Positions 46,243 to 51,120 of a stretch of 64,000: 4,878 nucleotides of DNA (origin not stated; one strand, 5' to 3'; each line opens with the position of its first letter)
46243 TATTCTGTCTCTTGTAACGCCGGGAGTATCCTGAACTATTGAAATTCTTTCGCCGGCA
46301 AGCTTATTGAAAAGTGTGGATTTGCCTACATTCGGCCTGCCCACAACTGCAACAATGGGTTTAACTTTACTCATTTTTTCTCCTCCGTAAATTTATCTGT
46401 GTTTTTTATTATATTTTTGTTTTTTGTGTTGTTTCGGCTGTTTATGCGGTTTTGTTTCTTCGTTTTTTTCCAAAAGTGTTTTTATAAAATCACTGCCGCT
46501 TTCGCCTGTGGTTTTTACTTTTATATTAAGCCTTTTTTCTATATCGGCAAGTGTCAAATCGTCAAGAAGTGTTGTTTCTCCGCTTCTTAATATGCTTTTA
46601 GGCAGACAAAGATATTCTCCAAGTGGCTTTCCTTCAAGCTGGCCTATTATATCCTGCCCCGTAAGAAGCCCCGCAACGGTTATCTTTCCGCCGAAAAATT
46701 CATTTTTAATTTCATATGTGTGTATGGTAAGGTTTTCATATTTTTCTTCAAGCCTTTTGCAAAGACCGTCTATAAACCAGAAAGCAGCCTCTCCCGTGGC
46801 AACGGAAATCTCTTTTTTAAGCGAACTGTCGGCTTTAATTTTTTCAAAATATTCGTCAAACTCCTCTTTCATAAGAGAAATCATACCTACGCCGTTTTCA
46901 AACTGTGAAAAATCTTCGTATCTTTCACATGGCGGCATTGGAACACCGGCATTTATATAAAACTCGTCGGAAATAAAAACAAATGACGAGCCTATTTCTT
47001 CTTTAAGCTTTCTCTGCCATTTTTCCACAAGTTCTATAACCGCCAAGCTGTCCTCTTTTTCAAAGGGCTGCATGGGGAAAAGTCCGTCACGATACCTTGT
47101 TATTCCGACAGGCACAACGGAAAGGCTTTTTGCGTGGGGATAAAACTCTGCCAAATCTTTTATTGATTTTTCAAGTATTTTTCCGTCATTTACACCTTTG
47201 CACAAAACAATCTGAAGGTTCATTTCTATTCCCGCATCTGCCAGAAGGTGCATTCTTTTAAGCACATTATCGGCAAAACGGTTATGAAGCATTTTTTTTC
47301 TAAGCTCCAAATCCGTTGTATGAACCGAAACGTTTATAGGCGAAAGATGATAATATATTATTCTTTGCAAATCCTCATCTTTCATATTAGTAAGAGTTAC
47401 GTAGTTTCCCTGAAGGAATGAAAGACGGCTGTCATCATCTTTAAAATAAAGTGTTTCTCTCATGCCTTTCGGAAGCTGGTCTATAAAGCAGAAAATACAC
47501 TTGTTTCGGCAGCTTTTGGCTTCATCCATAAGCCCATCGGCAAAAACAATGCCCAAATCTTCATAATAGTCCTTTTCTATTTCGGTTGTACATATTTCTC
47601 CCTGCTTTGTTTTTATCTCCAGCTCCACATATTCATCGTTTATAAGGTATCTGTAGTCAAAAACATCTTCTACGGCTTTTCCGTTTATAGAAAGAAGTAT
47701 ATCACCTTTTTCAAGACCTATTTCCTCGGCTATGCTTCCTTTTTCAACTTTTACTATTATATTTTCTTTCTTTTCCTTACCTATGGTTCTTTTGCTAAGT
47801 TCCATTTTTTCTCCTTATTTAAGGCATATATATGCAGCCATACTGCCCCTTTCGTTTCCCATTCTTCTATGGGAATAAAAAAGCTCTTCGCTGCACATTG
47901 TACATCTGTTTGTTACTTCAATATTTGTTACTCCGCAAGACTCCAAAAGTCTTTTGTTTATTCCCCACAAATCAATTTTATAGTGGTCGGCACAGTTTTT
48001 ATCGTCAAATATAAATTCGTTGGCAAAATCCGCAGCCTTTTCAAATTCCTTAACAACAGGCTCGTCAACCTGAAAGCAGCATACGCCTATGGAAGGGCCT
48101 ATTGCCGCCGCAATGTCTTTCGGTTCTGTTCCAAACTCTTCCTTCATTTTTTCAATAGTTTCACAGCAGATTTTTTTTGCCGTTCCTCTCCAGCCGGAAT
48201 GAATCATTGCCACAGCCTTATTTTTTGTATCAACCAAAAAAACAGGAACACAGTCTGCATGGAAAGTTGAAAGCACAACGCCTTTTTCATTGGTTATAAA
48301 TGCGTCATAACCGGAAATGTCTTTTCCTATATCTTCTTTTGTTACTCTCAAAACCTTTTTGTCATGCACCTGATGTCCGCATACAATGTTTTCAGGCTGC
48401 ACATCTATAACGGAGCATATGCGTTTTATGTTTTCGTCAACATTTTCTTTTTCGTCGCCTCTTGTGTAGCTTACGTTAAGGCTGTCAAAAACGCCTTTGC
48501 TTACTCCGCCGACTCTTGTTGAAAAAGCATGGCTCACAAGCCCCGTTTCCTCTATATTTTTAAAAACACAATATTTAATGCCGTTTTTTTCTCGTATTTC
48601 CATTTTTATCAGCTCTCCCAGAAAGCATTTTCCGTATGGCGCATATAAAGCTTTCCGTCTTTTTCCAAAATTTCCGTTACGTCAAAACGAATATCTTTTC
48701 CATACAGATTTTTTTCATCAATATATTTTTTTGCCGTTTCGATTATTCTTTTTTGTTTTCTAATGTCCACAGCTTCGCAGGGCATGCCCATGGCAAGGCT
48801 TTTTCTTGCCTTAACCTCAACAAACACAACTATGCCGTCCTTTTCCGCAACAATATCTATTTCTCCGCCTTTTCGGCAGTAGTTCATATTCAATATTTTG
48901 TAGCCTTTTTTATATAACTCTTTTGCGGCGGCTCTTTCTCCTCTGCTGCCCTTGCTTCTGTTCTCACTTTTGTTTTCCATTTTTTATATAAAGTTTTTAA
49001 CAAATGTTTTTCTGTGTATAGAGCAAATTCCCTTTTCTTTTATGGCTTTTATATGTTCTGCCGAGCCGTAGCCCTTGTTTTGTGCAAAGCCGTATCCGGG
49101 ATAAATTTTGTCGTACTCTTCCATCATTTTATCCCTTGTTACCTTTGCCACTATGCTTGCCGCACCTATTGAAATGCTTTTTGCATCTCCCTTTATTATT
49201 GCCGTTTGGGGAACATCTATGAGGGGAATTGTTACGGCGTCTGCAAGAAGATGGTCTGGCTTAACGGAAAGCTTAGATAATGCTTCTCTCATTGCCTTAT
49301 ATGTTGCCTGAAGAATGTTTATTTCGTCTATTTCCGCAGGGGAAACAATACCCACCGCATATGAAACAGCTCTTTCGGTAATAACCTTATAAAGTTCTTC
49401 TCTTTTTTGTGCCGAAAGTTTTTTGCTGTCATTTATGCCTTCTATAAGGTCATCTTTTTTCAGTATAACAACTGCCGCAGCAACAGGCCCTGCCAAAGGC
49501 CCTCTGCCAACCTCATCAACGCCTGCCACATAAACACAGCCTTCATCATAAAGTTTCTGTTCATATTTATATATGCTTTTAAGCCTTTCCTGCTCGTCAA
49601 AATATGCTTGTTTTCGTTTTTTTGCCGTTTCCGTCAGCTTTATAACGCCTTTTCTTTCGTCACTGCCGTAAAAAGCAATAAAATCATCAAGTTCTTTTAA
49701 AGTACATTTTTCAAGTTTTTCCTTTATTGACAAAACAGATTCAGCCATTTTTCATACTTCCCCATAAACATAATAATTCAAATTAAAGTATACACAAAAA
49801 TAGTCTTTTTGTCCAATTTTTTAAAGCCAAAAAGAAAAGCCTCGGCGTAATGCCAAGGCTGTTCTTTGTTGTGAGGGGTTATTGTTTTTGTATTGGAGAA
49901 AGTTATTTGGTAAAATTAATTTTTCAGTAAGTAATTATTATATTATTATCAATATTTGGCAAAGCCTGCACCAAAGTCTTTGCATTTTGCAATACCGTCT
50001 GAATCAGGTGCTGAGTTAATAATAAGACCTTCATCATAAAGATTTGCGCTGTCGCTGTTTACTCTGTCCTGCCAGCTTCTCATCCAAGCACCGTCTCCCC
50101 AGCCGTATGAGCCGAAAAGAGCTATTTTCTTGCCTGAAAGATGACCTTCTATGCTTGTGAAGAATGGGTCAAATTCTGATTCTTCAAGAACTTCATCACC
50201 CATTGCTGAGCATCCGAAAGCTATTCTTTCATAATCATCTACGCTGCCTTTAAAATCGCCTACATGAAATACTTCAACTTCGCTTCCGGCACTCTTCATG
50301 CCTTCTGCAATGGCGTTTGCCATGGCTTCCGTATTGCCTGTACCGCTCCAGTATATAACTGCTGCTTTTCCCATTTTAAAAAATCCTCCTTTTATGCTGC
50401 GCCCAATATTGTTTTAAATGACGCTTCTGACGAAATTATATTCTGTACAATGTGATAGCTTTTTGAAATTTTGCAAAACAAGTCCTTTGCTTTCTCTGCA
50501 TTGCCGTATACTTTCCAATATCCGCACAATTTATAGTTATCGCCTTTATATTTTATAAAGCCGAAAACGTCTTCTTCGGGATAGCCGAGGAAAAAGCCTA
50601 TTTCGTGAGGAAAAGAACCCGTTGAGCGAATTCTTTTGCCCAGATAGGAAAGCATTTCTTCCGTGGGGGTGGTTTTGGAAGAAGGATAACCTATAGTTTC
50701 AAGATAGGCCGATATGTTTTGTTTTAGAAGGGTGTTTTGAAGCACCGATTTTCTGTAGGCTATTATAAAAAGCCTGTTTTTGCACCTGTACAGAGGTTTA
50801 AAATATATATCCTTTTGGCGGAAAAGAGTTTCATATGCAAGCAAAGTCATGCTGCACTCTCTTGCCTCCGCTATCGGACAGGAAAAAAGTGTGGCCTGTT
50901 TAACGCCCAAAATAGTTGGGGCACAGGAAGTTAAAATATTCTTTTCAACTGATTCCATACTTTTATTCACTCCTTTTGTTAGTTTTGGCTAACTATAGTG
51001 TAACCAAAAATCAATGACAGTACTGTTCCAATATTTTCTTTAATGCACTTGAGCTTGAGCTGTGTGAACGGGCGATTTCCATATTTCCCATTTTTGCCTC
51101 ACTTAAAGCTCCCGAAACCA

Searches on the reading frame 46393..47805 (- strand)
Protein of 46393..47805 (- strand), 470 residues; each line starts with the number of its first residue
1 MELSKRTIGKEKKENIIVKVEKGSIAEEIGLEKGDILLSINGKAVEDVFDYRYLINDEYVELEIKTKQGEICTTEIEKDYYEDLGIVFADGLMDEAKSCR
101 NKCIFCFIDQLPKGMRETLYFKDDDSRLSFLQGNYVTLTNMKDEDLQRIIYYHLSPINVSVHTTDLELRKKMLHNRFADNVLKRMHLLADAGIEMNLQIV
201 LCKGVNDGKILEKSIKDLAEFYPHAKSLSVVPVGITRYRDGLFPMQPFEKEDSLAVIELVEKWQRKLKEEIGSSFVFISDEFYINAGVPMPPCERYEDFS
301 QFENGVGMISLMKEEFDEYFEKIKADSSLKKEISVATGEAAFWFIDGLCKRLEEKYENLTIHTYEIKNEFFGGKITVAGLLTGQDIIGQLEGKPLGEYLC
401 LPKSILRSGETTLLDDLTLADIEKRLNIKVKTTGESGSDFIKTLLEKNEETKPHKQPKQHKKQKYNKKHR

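Call 76: search_protein_families(library=pfam, proteins=[window:46393-47805:-], max_evalue=0.00001)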
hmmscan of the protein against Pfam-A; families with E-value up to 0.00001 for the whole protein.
window:46393-47805:- (470 aa): 3 families
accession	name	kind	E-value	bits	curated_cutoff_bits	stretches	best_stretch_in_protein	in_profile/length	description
PF04459.17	DUF512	-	3.3e-75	252.2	25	1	231-432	1-199/202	Protein of unknown function (DUF512)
PF19238.5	Radical_SAM_2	-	1.3e-68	229.8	26.7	1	78-228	1-151/151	Radical SAM-like domain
PF17820.7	PDZ_6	-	2.8e-11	43.4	27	1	16-65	1-53/54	PDZ domain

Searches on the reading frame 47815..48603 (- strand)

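Call 76: search_protein_families(library=pfam, proteins=[window:47815-48603:-], max_evalue=0.00001)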
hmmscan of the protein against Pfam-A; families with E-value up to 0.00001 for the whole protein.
window:47815-48603:- (262 aa): 1 family
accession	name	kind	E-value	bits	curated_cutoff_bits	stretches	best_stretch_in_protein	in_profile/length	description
PF02578.20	Cu-oxidase_4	-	5.3e-83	278.5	22.9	1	28-260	1-238/238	Multi-copper polyphenol oxidoreductase laccase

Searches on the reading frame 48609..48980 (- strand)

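Call 76: search_protein_families(library=pfam, proteins=[window:48609-48980:-], max_evalue=0.00001)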
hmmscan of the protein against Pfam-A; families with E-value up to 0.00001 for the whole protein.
window:48609-48980:- (123 aa): 1 family
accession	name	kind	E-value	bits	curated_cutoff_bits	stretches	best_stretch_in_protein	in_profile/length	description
PF02021.23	UPF0102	-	8.4e-26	90.6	23.6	1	14-104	1-80/80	Uncharacterised protein family UPF0102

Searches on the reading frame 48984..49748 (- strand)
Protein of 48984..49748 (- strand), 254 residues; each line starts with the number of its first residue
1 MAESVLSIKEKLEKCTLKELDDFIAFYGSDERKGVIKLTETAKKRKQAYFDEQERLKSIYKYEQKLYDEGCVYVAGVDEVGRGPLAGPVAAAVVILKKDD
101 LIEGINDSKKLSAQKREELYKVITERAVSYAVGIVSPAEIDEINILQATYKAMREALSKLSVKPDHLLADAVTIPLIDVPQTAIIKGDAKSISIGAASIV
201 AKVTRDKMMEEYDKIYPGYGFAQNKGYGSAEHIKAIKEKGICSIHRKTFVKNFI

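Call 76: search_protein_families(library=pfam, proteins=[window:48984-49748:-], max_evalue=0.00001)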
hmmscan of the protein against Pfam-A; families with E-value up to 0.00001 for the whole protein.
window:48984-49748:- (254 aa): 1 family
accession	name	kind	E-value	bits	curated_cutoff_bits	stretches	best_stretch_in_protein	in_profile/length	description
PF01351.25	RNase_HII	-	1.9e-43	149.1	25.8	1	75-250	1-197/199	Ribonuclease HII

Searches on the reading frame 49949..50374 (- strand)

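Call 76: search_protein_families(library=pfam, proteins=[window:49949-50374:-], max_evalue=0.00001)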
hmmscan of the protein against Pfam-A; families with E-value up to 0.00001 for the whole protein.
window:49949-50374:- (141 aa): 3 families
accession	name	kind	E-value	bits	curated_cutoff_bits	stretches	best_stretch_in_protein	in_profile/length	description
PF00258.30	Flavodoxin_1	-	6.4e-18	65.7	25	1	6-132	1-140/143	Flavodoxin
PF12641.12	Flavodoxin_3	-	4.5e-07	30.3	27.5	1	5-93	1-80/160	Flavodoxin domain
PF12724.12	Flavodoxin_5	-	7.5e-07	30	27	1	6-87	2-81/145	Flavodoxin domain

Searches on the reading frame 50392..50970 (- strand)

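Call 76: search_protein_families(library=pfam, proteins=[window:50392-50970:-], max_evalue=0.00001)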
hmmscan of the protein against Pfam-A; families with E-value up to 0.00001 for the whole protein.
window:50392-50970:- (192 aa): 1 family
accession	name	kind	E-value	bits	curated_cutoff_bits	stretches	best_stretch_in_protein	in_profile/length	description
PF12672.12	DUF3793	-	2.2e-47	161.5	25.1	1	13-188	2-166/167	Protein of unknown function (DUF3793)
